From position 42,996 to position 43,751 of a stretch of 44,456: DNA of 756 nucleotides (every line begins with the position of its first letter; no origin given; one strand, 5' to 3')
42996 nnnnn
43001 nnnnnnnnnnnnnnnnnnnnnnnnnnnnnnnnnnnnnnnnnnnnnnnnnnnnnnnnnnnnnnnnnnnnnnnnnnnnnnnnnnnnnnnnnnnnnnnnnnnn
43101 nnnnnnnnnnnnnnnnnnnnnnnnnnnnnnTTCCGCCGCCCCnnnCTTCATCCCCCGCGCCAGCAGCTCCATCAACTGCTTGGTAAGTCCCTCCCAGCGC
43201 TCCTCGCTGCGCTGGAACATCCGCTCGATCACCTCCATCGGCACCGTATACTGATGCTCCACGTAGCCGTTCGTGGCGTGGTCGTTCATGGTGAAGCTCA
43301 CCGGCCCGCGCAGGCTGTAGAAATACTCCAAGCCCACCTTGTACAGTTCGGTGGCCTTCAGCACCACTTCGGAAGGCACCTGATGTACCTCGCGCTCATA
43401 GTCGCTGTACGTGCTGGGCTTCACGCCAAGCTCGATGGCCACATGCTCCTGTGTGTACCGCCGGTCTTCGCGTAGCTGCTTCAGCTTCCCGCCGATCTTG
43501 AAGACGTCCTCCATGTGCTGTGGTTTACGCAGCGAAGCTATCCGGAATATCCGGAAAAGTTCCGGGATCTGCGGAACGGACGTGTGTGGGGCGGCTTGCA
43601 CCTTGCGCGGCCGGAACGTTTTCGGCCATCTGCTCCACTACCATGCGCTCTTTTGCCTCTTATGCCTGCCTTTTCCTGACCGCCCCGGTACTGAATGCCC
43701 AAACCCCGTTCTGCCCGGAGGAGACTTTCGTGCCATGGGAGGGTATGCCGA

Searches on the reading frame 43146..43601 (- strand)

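Call 83: search_protein_families(library=pfam, proteins=[window:43146-43601:-], max_evalue=0.0001)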
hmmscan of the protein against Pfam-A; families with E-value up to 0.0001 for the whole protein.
window:43146-43601:- (152 aa): 3 families
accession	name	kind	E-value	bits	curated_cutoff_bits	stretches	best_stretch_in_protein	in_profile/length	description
PF13560.12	HTH_31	-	3.6e-10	40.4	27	1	36-90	2-57/64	Helix-turn-helix domain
PF01381.28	HTH_3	-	1.5e-08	35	23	1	40-94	1-55/55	Helix-turn-helix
PF12844.13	HTH_19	-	1.6e-07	31.6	30.2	1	39-97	3-61/64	Helix-turn-helix domain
